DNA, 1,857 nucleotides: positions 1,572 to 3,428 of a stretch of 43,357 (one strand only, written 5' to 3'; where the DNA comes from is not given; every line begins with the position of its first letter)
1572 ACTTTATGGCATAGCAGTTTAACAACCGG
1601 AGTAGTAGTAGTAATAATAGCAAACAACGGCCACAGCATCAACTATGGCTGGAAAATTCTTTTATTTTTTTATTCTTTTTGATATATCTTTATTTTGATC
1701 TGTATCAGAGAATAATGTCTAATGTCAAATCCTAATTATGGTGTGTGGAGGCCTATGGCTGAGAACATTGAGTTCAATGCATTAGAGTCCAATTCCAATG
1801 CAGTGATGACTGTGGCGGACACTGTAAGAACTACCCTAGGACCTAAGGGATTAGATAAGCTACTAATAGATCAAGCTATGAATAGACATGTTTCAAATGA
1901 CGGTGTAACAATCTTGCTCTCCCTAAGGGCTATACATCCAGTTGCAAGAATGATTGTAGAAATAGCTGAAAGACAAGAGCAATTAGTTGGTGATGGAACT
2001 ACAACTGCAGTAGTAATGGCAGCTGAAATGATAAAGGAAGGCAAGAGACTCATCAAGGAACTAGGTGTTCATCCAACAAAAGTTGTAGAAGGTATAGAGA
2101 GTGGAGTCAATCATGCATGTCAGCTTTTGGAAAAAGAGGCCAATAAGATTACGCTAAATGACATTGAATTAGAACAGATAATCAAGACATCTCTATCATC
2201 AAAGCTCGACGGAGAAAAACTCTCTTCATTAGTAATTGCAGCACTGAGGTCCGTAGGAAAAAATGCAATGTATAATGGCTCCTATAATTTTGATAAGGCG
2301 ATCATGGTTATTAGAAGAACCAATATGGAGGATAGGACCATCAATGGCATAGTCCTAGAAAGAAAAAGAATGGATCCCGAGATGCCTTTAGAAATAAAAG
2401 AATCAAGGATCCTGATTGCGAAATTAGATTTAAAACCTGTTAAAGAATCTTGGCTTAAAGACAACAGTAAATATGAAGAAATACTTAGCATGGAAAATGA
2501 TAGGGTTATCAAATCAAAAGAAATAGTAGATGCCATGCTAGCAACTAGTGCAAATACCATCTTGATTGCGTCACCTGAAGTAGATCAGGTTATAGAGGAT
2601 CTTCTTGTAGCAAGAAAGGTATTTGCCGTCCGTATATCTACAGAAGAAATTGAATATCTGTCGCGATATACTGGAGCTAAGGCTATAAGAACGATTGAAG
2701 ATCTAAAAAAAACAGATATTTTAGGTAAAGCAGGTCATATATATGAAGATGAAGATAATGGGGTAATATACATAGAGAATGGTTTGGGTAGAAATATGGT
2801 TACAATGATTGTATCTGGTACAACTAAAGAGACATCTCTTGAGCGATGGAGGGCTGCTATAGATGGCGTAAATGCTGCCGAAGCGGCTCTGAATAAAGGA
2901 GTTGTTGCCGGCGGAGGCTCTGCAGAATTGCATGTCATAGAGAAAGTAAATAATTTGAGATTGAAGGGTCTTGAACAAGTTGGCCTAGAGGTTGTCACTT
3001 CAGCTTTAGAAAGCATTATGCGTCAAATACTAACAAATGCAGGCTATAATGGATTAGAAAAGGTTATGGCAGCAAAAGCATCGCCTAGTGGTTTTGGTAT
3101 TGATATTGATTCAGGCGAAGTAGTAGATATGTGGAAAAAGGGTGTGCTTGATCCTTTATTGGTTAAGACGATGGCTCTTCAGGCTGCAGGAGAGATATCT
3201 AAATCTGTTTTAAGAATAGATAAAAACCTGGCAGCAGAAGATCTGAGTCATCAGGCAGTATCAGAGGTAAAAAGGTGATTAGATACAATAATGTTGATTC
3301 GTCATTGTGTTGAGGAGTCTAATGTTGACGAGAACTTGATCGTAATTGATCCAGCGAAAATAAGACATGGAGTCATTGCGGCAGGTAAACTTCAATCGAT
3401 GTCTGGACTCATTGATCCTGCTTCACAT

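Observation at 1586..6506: Divergent thermosome paralogue heads the urease nickel-insertion operon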

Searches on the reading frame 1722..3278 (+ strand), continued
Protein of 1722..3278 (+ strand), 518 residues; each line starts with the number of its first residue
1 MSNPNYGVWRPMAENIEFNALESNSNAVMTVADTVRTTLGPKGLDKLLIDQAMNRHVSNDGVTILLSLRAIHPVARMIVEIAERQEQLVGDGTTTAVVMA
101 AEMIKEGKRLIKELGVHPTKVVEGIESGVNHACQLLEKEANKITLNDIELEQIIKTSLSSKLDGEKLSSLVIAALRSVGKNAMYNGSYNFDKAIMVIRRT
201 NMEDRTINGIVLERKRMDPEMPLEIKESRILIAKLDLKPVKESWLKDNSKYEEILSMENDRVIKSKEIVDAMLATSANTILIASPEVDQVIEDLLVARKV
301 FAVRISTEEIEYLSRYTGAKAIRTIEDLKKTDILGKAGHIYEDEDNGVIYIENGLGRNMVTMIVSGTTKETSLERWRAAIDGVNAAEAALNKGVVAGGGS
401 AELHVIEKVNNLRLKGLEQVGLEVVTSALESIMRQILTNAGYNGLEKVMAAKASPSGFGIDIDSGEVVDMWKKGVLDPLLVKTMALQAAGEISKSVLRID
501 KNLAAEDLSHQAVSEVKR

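Call 61: search_protein_families(library=pfam, proteins=[L027:4720-6291:+, L027:6288-7931:-, L027:7928-8716:-, L027:8713-9852:-, L027:11458-12321:-, L027:12441-13766:+, L027:13789-15996:+, L027:16373-17917:-, L027:17922-18407:-], max_evalue=0.001)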
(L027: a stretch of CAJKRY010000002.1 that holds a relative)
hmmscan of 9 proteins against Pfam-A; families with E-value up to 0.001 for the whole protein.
L027:4720-6291:+ (523 aa): 4 families
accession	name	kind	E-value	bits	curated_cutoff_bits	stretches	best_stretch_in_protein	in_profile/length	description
PF02885.22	Glycos_trans_3N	-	1.1e-17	64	26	1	94-155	2-63/63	Glycosyl transferase family, helical bundle domain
PF00591.27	Glycos_transf_3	-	1.4e-13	51.5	27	1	164-389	3-253/253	Glycosyl transferase family, a/b domain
PF07831.19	PYNP_C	-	3e-13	49.7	27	1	426-488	1-70/75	Pyrimidine nucleoside phosphorylase C-terminal domain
PF01568.27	Molydop_binding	-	0.00036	21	26.8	1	8-64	20-74/110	Molydopterin dinucleotide binding domain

L027:6288-7931:- (547 aa): 2 families
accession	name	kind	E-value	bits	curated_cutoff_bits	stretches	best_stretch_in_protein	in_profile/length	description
PF00916.26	Sulfate_transp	-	1.2e-81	274.9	23.2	1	16-380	2-378/380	Sulfate permease family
PF01740.26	STAS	-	5.5e-15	55.5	22.6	1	437-525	7-97/106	STAS domain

L027:7928-8716:- (262 aa): 2 families
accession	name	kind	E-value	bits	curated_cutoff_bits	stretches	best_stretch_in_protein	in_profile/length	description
PF07885.22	Ion_trans_2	-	9.8e-16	57.9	22.5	1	130-207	3-76/79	Ion channel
PF00520.37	Ion_trans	-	2.7e-15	56.7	25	1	16-206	8-231/241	Ion transport protein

L027:8713-9852:- (379 aa): 1 family
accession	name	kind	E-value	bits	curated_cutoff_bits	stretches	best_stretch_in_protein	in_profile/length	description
PF03253.19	UT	-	6.4e-51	173.7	25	2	12-156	156-291/292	Urea transporter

L027:11458-12321:- (287 aa): 1 family
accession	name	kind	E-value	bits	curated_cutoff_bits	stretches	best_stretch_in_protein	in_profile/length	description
PF01937.24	ARMT1-like_dom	-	5.5e-62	210.2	25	1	4-281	2-310/311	Damage-control phosphatase ARMT1-like domain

L027:12441-13766:+ (441 aa): 1 family
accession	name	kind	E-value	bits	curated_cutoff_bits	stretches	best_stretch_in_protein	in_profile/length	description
PF13440.11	Polysacc_synt_3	-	3.6e-05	23.6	23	1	109-337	55-283/293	Polysaccharide biosynthesis protein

L027:13789-15996:+ (735 aa): 44 families (the best 25 are shown)
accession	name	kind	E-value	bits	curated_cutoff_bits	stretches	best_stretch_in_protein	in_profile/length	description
PF00004.35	AAA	-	1.4e-99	330.1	21.2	2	501-631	1-130/131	ATPase family associated with various cellular activities (AAA)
PF17862.7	AAA_lid_3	-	3e-29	100.6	27.2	2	654-697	2-45/45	AAA+ lid domain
PF02359.24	CDC48_N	-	9.5e-27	93.5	35.1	1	11-95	1-84/85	Cell division protein 48 (CDC48), N-terminal domain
PF05496.18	RuvB_N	-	3.4e-16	59.9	27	2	228-304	35-103/159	Holliday junction DNA helicase RuvB P-loop domain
PF02933.23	CDC48_2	-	8.5e-14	51.4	22.4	1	116-180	2-63/64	Cell division protein 48 (CDC48), domain 2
PF07724.20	AAA_2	-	8.7e-14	52.3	27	2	500-595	5-101/166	AAA domain (Cdc48 subfamily)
PF13191.12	AAA_16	-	2.5e-13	51.3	32.6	2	217-332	15-138/167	AAA ATPase domain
PF06068.19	TIP49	-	5.4e-13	49.3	23.8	2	499-554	51-107/347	TIP49 P-loop domain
PF07728.20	AAA_5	-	1.7e-12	48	22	2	228-300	1-81/139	AAA domain (dynein-related subfamily)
PF13401.12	AAA_22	-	1.1e-10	42.3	27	0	229-297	8-96/130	AAA domain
PF13173.12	AAA_14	-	1.1e-10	42.1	27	1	229-303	5-80/129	AAA domain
PF13671.12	AAA_33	-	3.4e-08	34.3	27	0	229-337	2-80/143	AAA domain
PF20720.3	nSTAND3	-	1.4e-07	31.8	27.2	0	229-294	20-74/155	Novel STAND NTPase 3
PF13521.12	AAA_28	-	1.6e-07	32.1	27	0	229-281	2-50/164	AAA domain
PF01695.23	IstB_IS21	-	4.6e-07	30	24.1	0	497-528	91-127/238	IstB-like ATP binding protein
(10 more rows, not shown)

L027:16373-17917:- (514 aa): 6 families
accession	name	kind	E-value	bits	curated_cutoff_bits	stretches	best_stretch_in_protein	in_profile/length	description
PF16199.10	Radical_SAM_C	-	8.7e-28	96.7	31.9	1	292-373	1-85/85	Radical_SAM C-terminal domain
PF23613.1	ELP3_N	-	2.1e-20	72.9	27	1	5-71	2-69/70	ELP3 N-terminal domain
PF04055.27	Radical_SAM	-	4.6e-15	56.6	29.5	1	87-276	7-158/166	Radical SAM superfamily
PF00583.31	Acetyltransf_1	-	2.3e-06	28.3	20.7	1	413-502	34-116/116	Acetyltransferase (GNAT) family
PF13673.13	Acetyltransf_10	-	7.8e-05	23.1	23.6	1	424-504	40-109/128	Acetyltransferase (GNAT) domain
PF13508.13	Acetyltransf_7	-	9.2e-05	23.2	27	1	425-503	13-83/84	Acetyltransferase (GNAT) domain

L027:17922-18407:- (161 aa): 3 families
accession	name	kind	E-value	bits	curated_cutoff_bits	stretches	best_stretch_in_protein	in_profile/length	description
PF12840.13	HTH_20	-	8.2e-07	29.3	27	1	71-105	16-50/51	Helix-turn-helix domain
PF08279.18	HTH_11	-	0.00019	21.7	25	1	72-100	14-42/55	HTH domain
PF01022.26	HTH_5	-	0.00057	20.2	22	0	76-104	18-46/47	Bacterial regulatory protein, arsR family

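Call 68: find_related_loci(query=A4, collection=metagenome_contigs, flank=9000)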
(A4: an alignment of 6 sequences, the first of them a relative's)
Query A4 (110 aa) in metagenome_contigs; peptide patterns used: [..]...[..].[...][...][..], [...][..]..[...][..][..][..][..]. (x = any residue, [..] = any of these).
266 stretches matched a pattern; 191 encode a relative of the query (tblastn E <= 1e-3); the best 80 are kept; 80 distinct loci.
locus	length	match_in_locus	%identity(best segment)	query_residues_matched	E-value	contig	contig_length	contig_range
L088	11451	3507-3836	99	1-110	4e-71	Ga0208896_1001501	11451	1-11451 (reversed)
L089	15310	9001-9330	99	1-110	4e-71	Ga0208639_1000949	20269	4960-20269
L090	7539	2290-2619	99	1-110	4e-71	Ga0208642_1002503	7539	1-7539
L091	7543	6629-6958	95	1-110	8e-68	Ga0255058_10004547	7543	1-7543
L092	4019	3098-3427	90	1-110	6e-65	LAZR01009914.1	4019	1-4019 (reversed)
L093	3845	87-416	90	1-110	1e-64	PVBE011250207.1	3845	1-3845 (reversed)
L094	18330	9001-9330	89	1-110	7e-64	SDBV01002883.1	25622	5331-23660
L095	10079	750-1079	86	1-110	5e-63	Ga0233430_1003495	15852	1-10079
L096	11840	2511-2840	86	1-110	5e-63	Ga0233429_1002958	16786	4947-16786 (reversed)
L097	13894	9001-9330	84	1-110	1e-61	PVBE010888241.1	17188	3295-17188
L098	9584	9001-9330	77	1-110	2e-55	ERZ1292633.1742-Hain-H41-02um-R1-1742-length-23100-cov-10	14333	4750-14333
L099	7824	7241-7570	77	1-110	2e-55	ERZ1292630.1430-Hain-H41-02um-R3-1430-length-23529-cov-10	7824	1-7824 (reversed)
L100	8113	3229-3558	75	1-110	8e-55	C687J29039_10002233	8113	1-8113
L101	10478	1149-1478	75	1-110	4e-54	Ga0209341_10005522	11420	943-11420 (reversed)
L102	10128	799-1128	75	1-110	4e-54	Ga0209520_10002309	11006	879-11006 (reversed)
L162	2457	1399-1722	45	3-110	7e-27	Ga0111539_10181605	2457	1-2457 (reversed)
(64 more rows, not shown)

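Call 83: find_encoding_contigs(protein=P0246, flank=6000, max_places=1)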
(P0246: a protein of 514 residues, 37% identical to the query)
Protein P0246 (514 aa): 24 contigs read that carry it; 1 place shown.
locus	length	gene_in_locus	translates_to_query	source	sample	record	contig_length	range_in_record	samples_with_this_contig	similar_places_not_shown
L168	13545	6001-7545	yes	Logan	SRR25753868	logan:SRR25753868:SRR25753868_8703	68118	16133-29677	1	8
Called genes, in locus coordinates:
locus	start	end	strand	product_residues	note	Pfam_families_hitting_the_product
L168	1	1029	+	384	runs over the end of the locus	PF07454:SpoIIP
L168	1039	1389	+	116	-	PF12438:DUF3679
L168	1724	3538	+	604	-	PF00009:GTP_EFTU, PF03144:GTP_EFTU_D2, PF14492:EFG_III (weak), PF00679:EFG_C, PF06421:LepA_C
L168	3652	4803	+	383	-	PF04055:Radical_SAM, PF06969:HemN_C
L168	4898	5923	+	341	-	PF01628:HrcA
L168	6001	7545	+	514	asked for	PF00118:Cpn60_TCP1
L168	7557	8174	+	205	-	PF01025:GrpE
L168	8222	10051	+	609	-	PF00012:HSP70, PF06723:MreB_Mbl, PF00012:HSP70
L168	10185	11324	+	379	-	PF00226:DnaJ, PF01556:DnaJ_C, PF17302:DUF5351 (faint), PF00684:DnaJ_CXXCXGXG, PF27439:DnaJ_C_2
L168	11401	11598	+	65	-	PF06325:PrmA (weak)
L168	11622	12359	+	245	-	PF06325:PrmA, PF01135:PCMT, PF05175:MTS, PF12847:Methyltransf_18 (weak), PF02475:TRM5-TYW2_MTfase, PF13847:Methyltransf_31, PF08241:Methyltransf_11 (weak), PF13649:Methyltransf_25, +1 more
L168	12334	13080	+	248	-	PF20260:PUA_4, PF04452:Methyltrans_RNA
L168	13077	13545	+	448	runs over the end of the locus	PF00919:UPF0004, PF04055:Radical_SAM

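Call 84: find_encoding_contigs(protein=P0249, flank=6000, max_places=1)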
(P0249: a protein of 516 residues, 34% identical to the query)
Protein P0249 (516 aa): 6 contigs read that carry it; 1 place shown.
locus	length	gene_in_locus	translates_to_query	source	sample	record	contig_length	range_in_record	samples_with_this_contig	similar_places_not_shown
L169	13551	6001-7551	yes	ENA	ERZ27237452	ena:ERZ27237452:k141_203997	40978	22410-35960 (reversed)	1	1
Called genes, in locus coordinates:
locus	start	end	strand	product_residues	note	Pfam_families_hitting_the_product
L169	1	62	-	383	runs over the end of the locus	PF00890:FAD_binding_2, PF01266:DAO, PF03486:HI0933_like (faint), PF07992:Pyr_redox_2 (faint), PF13450:NAD_binding_8 (weak)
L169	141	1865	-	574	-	PF13667:ThiC-associated, PF01964:ThiC_Rad_SAM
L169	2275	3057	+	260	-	PF01987:AIM24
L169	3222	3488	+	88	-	-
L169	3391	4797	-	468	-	PF13026:DUF3887, PF08840:BAAT_C (faint), PF00326:Peptidase_S9 (faint), PF12146:Hydrolase_4, PF01738:DLH (weak)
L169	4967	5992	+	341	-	PF01628:HrcA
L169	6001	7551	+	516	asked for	PF00118:Cpn60_TCP1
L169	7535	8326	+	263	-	PF01025:GrpE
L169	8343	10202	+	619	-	PF00012:HSP70, PF06723:MreB_Mbl, PF00012:HSP70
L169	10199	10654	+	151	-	PF03190:Thioredox_DsbH, PF13899:Thioredoxin_7, PF00085:Thioredoxin, PF13098:Thioredoxin_2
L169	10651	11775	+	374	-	PF00226:DnaJ, PF01556:DnaJ_C, PF00684:DnaJ_CXXCXGXG, PF27439:DnaJ_C_2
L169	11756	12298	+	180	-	-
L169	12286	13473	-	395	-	PF00108:Thiolase_N, PF00109:ketoacyl-synt (weak), PF02803:Thiolase_C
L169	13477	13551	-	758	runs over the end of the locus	PF02737:3HCDH_N, PF00725:3HCDH, PF00378:ECH_1, PF16113:ECH_2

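Call 90: predict_structure(alignment_id=A6)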
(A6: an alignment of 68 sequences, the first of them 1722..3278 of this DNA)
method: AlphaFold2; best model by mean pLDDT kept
length: 518 residues; sequences in the alignment: 68
mean_pLDDT: 88.6   pTM: 0.84
mean pLDDT of the five models: 88.6, 88.0, 87.3, 87.1, 87.0
residues with pLDDT >= 90: 377; 70-90: 100; 50-70: 15; < 50: 26
segments of 3 or more residues with pLDDT < 50: 1-17, 510-518
pLDDT, mean of each block of 10 residues (from residue 1): 34 49 93 94 92 88 89 91 91 95 96 92 95 96 95 94 92 93 86 92 94 94 95 87 63 79 89 93 90 93 93 94 91 94 94 93 93 93 95 96 92 81 94 96 94 92 95 96 96 93 65 42
secondary structure, 60 per line:
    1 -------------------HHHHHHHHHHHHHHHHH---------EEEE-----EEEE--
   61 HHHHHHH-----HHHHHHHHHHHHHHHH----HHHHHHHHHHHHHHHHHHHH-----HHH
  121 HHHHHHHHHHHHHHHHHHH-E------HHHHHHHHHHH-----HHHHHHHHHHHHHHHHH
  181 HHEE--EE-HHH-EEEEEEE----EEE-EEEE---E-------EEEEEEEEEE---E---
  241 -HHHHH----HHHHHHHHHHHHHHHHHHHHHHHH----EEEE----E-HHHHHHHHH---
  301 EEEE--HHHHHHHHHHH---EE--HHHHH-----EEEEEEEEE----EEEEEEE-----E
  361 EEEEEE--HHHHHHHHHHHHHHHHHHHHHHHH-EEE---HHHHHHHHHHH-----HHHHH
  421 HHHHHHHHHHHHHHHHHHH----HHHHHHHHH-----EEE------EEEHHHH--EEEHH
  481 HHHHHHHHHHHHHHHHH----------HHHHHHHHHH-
elements in order: H20-36 E46-49 E55-58 H61-67 H73-88 H93-112 H118-139 H148-158 H164-182 E194-200 E205-207 E209-212 E224-233 H242-246 H251-274 E279-282 H289-297 E301-304 H307-317 H325-329 E335-343 E348-354 E360-366 H369-392 E394-396 H400-410 H416-439 H444-452 E458-460 E467-469 H470-473 E476-478 H479-497 H508-517

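Call 92: fold_search(model_id=the predicted structure, library=pdb)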
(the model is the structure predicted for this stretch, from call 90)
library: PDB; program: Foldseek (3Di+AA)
matches with E <= 10: 650; with E <= 0.001: 572
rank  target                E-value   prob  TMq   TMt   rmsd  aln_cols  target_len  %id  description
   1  3izi_A                4.5e-37  1.00  0.85  0.85   3.0       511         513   31  Mm-cpn rls with ATP (released 2011-02-02)
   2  9cpk_A                1.3e-36  1.00  0.83  0.84   3.9       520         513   31  D8 symmetry reconstruction of MmCPn in closed state (released 2025-07-30)
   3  5x9v_A                1.5e-36  1.00  0.83  0.87   3.4       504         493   29  Crystal structure of group III chaperonin in the Closed state (released 2017-10-25)
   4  3j02_A                3.8e-36  1.00  0.83  0.88   2.4       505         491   31  Lidless D386A Mm-cpn in the pre-hydrolysis ATP-bound state (released 2011-05-18)
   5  3kfb_A                4.0e-36  1.00  0.80  0.81   4.0       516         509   31  Crystal structure of a group II chaperonin from Methanococcus maripaludis (released 2010-06-23)
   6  3rus_A                5.0e-36  1.00  0.82  0.82   3.8       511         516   31  Crystal structure of Cpn-rls in complex with ADP from Methanococcus maripaludis (released 2012-01-04)
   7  1q3r_A                8.1e-36  1.00  0.83  0.83   3.4       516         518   29  Crystal structure of the chaperonin from Thermococcus strain KS-1 (nucleotide-free form of single mutant) (released 2004-01-27)
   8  5w79_A                8.9e-36  1.00  0.85  0.85   3.5       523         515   31  Crystal Structure of the Group II Chaperonin from Methanococcus Maripaludis, Cysteine-less mutant in the Apo State (released 2018-06-20)
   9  1q3s_A                1.6e-35  1.00  0.84  0.84   3.2       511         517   28  Crystal structure of the chaperonin from Thermococcus strain KS-1 (FormIII crystal complexed with ADP) (released 2004-01-27)
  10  3izk_A                1.6e-35  1.00  0.81  0.85   2.9       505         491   31  Mm-cpn rls deltalid with ATP (released 2011-02-02)
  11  1q2v_A                2.1e-35  1.00  0.83  0.83   3.5       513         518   28  Crystal structure of the chaperonin from Thermococcus strain KS-1 (nucleotide-free form) (released 2004-01-27)
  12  1a6d_A                3.7e-35  1.00  0.84  0.86   3.0       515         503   31  THERMOSOME FROM T. ACIDOPHILUM (released 1999-03-23)
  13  3ruq_A                4.5e-35  1.00  0.82  0.82   3.8       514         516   31  Crystal structure of Cpn-WT in complex with ADP from Methanococcus maripaludis (released 2012-01-04)
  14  1a6d_B                1.5e-34  1.00  0.86  0.89   2.7       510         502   28  THERMOSOME FROM T. ACIDOPHILUM (released 1999-03-23)
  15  3kfe_A                1.7e-34  1.00  0.80  0.85   3.6       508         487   31  Crystal structures of a group II chaperonin from Methanococcus maripaludis (released 2010-06-23)
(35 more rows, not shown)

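Call 99: find_encoding_contigs(protein=P0390, flank=10000, max_places=1)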
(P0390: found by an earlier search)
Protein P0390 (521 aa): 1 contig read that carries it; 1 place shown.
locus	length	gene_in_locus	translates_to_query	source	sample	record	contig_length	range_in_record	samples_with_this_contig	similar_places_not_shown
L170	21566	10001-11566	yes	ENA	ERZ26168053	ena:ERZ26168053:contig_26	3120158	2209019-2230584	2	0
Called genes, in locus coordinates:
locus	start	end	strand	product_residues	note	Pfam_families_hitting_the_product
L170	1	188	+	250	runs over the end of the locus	PF02463:SMC_N (weak), PF00005:ABC_tran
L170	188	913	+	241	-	PF00005:ABC_tran, PF13304:AAA_21 (faint)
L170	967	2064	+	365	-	PF22544:HYDIN_VesB_CFA65-like_Ig, PF07610:DUF1573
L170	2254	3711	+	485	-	PF00199:Catalase, PF06628:Catalase-rel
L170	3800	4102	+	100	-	PF00547:Urease_gamma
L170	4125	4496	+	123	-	PF00699:Urease_beta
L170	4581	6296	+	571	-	PF00449:Urease_alpha, PF01979:Amidohydro_1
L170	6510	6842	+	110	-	-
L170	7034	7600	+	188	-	PF02814:UreE_N (weak), PF05194:UreE_C (weak)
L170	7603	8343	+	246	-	PF01730:UreF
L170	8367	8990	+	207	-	PF02492:cobW, PF03308:MeaB (faint)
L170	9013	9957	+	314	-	PF01774:UreD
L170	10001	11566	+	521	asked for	PF00118:Cpn60_TCP1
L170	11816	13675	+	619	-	PF00474:SSF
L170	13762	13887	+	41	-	-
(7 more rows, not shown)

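Call 110: find_encoding_contigs(protein=P0244, flank=8000, max_places=2)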
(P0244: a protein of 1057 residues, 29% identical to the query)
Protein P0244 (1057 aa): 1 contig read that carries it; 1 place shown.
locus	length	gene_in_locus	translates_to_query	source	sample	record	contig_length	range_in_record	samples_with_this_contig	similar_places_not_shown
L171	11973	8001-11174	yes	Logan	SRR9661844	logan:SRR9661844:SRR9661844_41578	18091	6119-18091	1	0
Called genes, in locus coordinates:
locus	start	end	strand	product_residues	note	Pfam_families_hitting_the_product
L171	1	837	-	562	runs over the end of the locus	PF01565:FAD_binding_4, PF02913:FAD-oxidase_C (faint)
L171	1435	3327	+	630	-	PF00111:Fer2, PF17650:RACo_linker, PF17651:Raco_middle, PF14574:RACo_C_ter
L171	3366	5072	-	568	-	PF00118:Cpn60_TCP1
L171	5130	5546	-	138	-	-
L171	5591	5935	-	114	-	PF02635:DsrE, PF04077:DsrH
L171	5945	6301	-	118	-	PF02635:DsrE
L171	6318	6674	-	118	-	PF02635:DsrE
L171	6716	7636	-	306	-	PF02007:MtrH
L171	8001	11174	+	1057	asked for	PF00118:Cpn60_TCP1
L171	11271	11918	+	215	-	PF02607:B12-binding_2, PF02310:B12-binding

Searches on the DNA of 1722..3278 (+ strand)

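Call 101: search_rna_families(source=L170, threshold=gathering)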
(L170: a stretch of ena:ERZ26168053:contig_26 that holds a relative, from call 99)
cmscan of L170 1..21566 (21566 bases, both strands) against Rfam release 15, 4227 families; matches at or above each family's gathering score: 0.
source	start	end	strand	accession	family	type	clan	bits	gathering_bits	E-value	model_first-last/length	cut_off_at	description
